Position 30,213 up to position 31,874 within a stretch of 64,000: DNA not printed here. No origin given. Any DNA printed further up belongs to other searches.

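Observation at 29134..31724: Cytoplasmic CBS-sensor histidine kinase translationally coupled to a secreted subtilisin-like S8 peptidase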

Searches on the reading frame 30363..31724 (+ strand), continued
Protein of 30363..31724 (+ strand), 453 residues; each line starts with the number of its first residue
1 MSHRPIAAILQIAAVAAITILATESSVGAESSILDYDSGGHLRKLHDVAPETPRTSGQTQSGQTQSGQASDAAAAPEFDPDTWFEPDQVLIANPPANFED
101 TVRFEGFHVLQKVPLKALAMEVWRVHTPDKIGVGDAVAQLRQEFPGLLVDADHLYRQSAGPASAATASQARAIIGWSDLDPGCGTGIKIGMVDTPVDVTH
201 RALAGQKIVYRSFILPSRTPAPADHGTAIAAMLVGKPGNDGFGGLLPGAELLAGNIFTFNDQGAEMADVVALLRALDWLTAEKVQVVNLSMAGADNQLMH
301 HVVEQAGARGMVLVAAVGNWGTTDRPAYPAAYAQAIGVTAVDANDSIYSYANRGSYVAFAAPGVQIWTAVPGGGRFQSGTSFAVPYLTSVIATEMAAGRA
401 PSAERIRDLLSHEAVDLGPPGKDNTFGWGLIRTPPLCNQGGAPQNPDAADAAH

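Call 12: find_encoding_contigs(protein=P0010, flank=6000, max_places=2)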
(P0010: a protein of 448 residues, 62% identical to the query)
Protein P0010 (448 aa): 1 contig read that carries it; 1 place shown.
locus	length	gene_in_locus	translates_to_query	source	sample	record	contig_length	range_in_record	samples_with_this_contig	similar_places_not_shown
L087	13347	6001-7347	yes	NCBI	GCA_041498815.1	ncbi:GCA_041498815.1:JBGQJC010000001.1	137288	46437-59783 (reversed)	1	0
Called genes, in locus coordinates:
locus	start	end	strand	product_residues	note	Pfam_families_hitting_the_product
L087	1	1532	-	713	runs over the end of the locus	PF00211:Guanylate_cyc, PF00515:TPR_1 (faint), PF07719:TPR_2 (faint), PF13181:TPR_8 (faint), PF13414:TPR_11 (faint), PF13424:TPR_12 (faint), PF13432:TPR_16 (faint), PF12895:ANAPC3, +3 more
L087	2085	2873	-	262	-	PF10899:AbiGi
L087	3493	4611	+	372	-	PF01384:PHO4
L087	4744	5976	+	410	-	PF00571:CBS (faint), PF00512:HisKA, PF02518:HATPase_c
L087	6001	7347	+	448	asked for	PF00082:Peptidase_S8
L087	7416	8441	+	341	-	PF04055:Radical_SAM, PF13186:SPASM (weak)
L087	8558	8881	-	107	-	-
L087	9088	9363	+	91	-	-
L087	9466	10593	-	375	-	PF00657:Lipase_GDSL (weak), PF13472:Lipase_GDSL_2 (weak)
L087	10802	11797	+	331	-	PF13406:SLT_2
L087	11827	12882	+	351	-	PF03330:DPBB_1, PF05036:SPOR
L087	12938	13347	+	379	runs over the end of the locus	PF00768:Peptidase_S11, PF13354:Beta-lactamase2, PF07943:PBP5_C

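Call 13: find_encoding_contigs(protein=P0003, flank=6000, max_places=2)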
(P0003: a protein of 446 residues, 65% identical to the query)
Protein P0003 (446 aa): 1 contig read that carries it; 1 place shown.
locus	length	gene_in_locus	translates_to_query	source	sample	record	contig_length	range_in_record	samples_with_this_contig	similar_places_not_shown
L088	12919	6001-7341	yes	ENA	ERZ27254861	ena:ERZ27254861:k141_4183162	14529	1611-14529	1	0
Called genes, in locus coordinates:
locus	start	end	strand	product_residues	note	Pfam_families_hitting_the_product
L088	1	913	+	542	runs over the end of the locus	PF00989:PAS (weak), PF08448:PAS_4, PF13426:PAS_9 (weak), PF08447:PAS_3, PF00512:HisKA, PF02518:HATPase_c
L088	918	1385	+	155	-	PF00072:Response_reg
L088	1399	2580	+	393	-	PF00072:Response_reg, PF00512:HisKA, PF02518:HATPase_c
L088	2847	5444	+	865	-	PF08443:RimK (faint), PF08245:Mur_ligase_M, PF02875:Mur_ligase_C (weak)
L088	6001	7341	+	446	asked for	PF00082:Peptidase_S8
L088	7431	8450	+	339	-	PF13406:SLT_2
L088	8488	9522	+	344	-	PF03330:DPBB_1, PF05036:SPOR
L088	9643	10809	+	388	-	PF00768:Peptidase_S11, PF13354:Beta-lactamase2, PF07943:PBP5_C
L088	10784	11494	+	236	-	PF13521:AAA_28 (weak), PF02223:Thymidylate_kin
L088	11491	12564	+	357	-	PF13177:DNA_pol3_delta2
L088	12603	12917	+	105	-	?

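Call 24: search_solved_structures(query=window:30363-31721:+, max_evalue=0.00001, show_alignments=1)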
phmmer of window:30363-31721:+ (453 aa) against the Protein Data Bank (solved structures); distinct sequences matched with E-value up to 0.00001: 114 (the best 60 are shown).
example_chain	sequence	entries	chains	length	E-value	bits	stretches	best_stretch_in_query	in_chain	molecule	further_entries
1thm_A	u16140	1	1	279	2.9e-23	85.6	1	180-414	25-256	THERMITASE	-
1dbi_A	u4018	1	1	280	8.3e-23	84.1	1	182-413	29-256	AK.1 SERINE PROTEASE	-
1tec_E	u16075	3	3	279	1.5e-22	83.3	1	180-414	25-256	THERMITASE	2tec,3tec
1bh6_A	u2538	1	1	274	2.1e-22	82.8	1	184-431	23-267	SUBTILISIN DY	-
1aqn_A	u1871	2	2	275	2.1e-21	79.5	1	182-419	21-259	SUBTILISIN 8324 | SUBTILISIN BPN'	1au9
1ak9_A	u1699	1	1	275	2.6e-21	79.2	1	182-419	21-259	SUBTILISIN 8321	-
1a2q_A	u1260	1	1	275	4.7e-21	78.3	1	182-419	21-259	SUBTILISIN BPN'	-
1scn_E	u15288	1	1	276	1.3e-20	76.8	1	184-432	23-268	SUBTILISIN CARLSBERG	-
1s01_A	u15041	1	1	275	1.7e-20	76.5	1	183-419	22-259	Subtilisin BPN'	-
1af4_A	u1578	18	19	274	1.7e-20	76.5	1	184-431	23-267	SUBTILISIN CARLSBERG | SUBTILISIN CARLSBERG, TYPE VIII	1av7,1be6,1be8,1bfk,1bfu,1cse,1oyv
1yu6_A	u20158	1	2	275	1.7e-20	76.5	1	184-431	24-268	Subtilisin Carlsberg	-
5gl8_A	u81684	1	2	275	1.9e-20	76.3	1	183-431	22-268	Subtilisin NAT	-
1c3l_A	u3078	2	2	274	2.3e-20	76.1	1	184-431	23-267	SUBTILISIN-CARLSBERG | Subtilisin Carlsberg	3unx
3qtl_A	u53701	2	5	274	2.4e-20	76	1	184-431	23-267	Subtilisin-like serin protease | KerA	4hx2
4gi3_A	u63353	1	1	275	2.5e-20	76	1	184-431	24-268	KerA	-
3whi_A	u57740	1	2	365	3.8e-20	75.3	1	183-431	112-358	Subtilisin E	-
2z2z_A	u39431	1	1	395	2.8e-18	69.2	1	172-433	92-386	Tk-subtilisin precursor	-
2e1p_A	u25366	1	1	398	3e-18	69.1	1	172-433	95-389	Tk-subtilisin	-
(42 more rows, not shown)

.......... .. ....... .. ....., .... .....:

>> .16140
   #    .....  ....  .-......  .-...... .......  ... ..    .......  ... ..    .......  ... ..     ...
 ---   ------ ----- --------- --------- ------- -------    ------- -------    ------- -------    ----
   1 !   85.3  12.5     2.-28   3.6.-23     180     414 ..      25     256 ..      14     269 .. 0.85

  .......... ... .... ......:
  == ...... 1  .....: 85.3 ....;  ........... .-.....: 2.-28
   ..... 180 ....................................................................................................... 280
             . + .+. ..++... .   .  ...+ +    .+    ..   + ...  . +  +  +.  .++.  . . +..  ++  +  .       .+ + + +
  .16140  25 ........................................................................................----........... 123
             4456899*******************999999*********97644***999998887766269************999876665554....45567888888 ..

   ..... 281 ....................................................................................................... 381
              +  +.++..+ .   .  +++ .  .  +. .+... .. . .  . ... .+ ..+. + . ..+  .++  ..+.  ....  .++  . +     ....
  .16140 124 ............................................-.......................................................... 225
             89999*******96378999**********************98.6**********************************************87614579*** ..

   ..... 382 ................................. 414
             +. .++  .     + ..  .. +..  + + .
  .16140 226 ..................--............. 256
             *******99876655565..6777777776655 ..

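Call 29: search_protein_families(library=pfam, proteins=[L062:4683-5246:+, L036:5124-5942:-, L062:5243-5872:+, L067:3877-5199:+, L067:1887-3992:+, L041:3741-4454:+, L020:4832-6490:+, L087:7416-8441:+], max_evalue=0.01)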
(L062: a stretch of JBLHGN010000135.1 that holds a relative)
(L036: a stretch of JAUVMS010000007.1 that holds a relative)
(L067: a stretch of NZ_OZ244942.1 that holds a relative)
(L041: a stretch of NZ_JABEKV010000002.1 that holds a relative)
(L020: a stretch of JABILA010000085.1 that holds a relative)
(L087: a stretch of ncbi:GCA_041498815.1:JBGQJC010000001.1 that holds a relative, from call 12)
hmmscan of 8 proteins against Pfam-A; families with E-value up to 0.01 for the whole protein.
L062:4683-5246:+ (187 aa): 4 families
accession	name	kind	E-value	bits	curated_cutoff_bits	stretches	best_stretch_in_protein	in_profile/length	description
PF04542.20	Sigma70_r2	-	1.4e-16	60.5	24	1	27-93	1-69/71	Sigma-70 region 2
PF08281.18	Sigma70_r4_2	-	4.5e-12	45.8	25.7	1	125-174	3-52/54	Sigma-70, region 4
PF04545.22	Sigma70_r4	-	5e-11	42.4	24.1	1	129-178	1-50/50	Sigma-70, region 4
PF07638.17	Sigma70_ECF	-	6.3e-05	23.4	21.1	1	12-180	7-183/185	ECF sigma factor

L036:5124-5942:- (272 aa): 1 family
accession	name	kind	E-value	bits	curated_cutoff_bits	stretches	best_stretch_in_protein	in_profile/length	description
PF13490.11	zf-HC2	-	0.00017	22.1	22.2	1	8-31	7-30/35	Putative zinc-finger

L062:5243-5872:+ (209 aa): 0 families

L067:3877-5199:+ (440 aa): 0 families

L067:1887-3992:+ (701 aa): 0 families

L041:3741-4454:+ (237 aa): 1 family
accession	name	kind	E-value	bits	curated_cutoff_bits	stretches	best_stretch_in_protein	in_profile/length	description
PF19541.4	DUF6065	-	2.7e-08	34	26.6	1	58-212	31-179/236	Family of unknown function (DUF6065)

L020:4832-6490:+ (552 aa): 6 families
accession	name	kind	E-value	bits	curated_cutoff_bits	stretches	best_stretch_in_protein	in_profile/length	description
PF12860.13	PAS_7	-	1.4e-38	132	27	2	157-274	1-114/115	PAS fold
PF02518.31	HATPase_c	-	4.5e-25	88.7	26.4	1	438-548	2-110/111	Histidine kinase-, DNA gyrase B-, and HSP90-like ATPase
PF13188.13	PAS_8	-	7.9e-16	57.8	21.8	2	19-69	2-48/65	PAS domain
PF00512.31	HisKA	-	2e-09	37.8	26.9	1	326-390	2-63/66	His Kinase A (phospho-acceptor) domain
PF13426.13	PAS_9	-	6.7e-06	26.8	27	0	163-255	3-84/103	PAS domain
PF00989.32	PAS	-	0.00031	21.2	22.6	0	19-58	2-41/113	PAS fold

L087:7416-8441:+ (341 aa): 2 families
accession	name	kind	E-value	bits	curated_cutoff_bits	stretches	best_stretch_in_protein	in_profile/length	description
PF04055.27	Radical_SAM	-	2e-14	54.6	29.5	1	19-176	1-163/166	Radical SAM superfamily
PF13186.11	SPASM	-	1.9e-07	31.7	21.5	1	248-313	1-66/67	Iron-sulfur cluster-binding domain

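Call 37: predict_structure(alignment_id=A1)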
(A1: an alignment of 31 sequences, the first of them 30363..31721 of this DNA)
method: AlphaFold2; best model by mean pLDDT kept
length: 453 residues; sequences in the alignment: 31
mean_pLDDT: 84.0   pTM: 0.79
mean pLDDT of the five models: 84.0, 82.7, 80.2, 78.6, 78.1
residues with pLDDT >= 90: 282; 70-90: 78; 50-70: 37; < 50: 56
segments of 3 or more residues with pLDDT < 50: 23-31, 52-74, 164-168, 439-453
pLDDT, mean of each block of 10 residues (from residue 1): 66 76 48 56 63 43 36 59 93 96 95 97 96 97 96 82 51 82 92 96 94 95 96 85 86 97 91 98 97 95 96 93 89 97 92 96 91 89 97 91 95 95 97 76 46 40
secondary structure, 60 per line:
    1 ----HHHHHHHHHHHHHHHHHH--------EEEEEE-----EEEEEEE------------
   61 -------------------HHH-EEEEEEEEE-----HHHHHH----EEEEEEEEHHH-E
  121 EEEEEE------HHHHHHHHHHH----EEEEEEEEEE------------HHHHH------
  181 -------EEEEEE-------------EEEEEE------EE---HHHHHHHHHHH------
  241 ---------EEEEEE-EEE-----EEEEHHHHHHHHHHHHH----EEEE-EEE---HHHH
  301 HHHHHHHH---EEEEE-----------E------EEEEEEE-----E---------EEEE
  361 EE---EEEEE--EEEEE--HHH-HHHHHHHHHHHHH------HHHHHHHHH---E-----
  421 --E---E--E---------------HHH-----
elements in order: H5-22 E31-36 E42-48 E84-92 H98-103 E108-115 E120-126 H133-143 E148-157 H170-174 E188-193 E207-212 H224-234 E250-255 E257-259 E265-268 H269-281 E286-289 E291-293 H297-308 E312-316 E335-341 E357-362 E366-370 E373-377 H384-396 H403-411

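Call 39: fold_search(model_id=the predicted structure, library=pdb)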
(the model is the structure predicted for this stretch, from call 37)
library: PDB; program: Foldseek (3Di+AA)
matches with E <= 10: 854; with E <= 0.001: 307
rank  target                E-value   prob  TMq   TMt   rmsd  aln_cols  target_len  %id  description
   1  3whi_B                1.0e-22  1.00  0.61  0.77   4.2       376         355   23  Crystal structure of unautoprocessed form of IS1-inserted Pro-subtilisin E (released 2013-12-25)
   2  3whi_A                1.5e-22  1.00  0.63  0.79   3.7       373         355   23  Crystal structure of unautoprocessed form of IS1-inserted Pro-subtilisin E (released 2013-12-25)
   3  3wiu_C                1.5e-22  1.00  0.58  0.66   4.6       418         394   23  Crystal structure of Pro-S324A/L349A (released 2014-10-01)
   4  4jp8                  2.5e-22  1.00  0.60  0.68   4.5       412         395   23  Crystal structure of Pro-F17H/S324A (released 2014-01-29)
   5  3wiv_C                2.7e-22  1.00  0.59  0.66   4.9       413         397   23  Crystal structure of Pro-S324A/D356A (released 2014-10-01)
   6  2zwp_B                1.4e-21  1.00  0.61  0.71   4.4       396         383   24  Crystal structure of Ca3 site mutant of Pro-S324A (released 2009-06-23)
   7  3wiu_A                1.5e-21  1.00  0.59  0.67   4.6       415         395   23  Crystal structure of Pro-S324A/L349A (released 2014-10-01)
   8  3wiv_A                1.9e-21  1.00  0.59  0.68   4.7       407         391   24  Crystal structure of Pro-S324A/D356A (released 2014-10-01)
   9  2e1p                  2.3e-21  1.00  0.60  0.68   4.7       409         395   23  Crystal structure of pro-Tk-subtilisin (released 2007-01-16)
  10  2z2z                  3.3e-21  1.00  0.62  0.71   4.2       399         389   24  Crystal structure of unautoprocessed form of Tk-subtilisin soaked by 10mM CaCl2 (released 2007-12-04)
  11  2zwo_A                3.3e-21  1.00  0.61  0.70   4.5       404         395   24  Crystal structure of Ca2 site mutant of Pro-S324A (released 2009-06-23)
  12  2zwo_B                3.3e-21  1.00  0.59  0.67   4.8       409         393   24  Crystal structure of Ca2 site mutant of Pro-S324A (released 2009-06-23)
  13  2zwo_C                4.5e-21  1.00  0.59  0.68   5.0       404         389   23  Crystal structure of Ca2 site mutant of Pro-S324A (released 2009-06-23)
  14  2zwp_A                4.5e-21  1.00  0.59  0.68   4.6       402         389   24  Crystal structure of Ca3 site mutant of Pro-S324A (released 2009-06-23)
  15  1r6v                  7.3e-21  1.00  0.63  0.44   5.3       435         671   22  Crystal structure of fervidolysin from Fervidobacterium pennivorans, a keratinolytic enzyme related to subtilisin (released 2004-10-19)
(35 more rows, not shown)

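Call 43: find_related_loci(query=window:30363-31721:+, collection=metagenome_contigs, flank=5000)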
Query window:30363-31721:+ (453 aa) in metagenome_contigs; peptide patterns used: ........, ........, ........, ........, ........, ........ (x = any residue, [..] = any of these).
125 stretches matched a pattern; 13 encode a relative of the query (tblastn E <= 1e-3); 13 distinct loci.
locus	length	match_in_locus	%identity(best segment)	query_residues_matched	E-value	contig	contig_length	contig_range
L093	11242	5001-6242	68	29-438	0e+0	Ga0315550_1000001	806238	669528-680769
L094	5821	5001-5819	84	1-278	3e-156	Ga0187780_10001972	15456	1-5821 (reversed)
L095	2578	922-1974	47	80-437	4e-113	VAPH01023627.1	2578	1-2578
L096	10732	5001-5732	40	184-431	1e-47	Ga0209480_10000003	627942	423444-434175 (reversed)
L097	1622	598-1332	39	184-432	2e-47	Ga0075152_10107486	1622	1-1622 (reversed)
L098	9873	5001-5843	30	183-410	9e-17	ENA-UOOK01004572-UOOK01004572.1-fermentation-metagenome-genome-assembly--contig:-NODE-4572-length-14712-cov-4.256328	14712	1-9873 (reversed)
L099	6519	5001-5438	36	285-430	2e-14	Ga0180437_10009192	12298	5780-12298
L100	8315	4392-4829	36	285-430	2e-14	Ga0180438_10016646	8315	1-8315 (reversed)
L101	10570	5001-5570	29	184-360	2e-7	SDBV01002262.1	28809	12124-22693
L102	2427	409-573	40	375-429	1e-6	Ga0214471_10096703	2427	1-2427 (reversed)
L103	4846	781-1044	36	184-251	2e-6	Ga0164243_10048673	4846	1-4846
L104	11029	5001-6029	34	88-432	4e-57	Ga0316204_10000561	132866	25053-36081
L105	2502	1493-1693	34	42-107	1e-4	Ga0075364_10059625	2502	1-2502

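Call 44: find_encoding_contigs(protein=P0016, flank=5000, max_places=2)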
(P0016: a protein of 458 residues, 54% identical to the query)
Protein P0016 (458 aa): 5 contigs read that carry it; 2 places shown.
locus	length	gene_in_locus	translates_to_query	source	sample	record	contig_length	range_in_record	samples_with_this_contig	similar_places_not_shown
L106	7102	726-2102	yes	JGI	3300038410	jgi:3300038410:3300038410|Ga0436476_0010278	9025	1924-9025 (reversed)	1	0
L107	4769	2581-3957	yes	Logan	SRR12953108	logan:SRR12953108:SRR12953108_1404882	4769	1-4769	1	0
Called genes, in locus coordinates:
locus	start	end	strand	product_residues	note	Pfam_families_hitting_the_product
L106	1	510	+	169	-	?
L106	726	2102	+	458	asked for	PF00082:Peptidase_S8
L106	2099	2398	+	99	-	PF01235:Na_Ala_symp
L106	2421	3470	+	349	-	PF13406:SLT_2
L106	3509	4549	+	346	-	PF03330:DPBB_1, PF05036:SPOR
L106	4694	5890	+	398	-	PF00768:Peptidase_S11, PF13354:Beta-lactamase2, PF07943:PBP5_C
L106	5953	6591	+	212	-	PF13521:AAA_28, PF02223:Thymidylate_kin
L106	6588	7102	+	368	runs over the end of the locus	PF13177:DNA_pol3_delta2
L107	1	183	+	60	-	?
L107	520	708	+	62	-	-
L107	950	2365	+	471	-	PF00082:Peptidase_S8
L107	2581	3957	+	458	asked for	PF00082:Peptidase_S8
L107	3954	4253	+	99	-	PF01235:Na_Ala_symp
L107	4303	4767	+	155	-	?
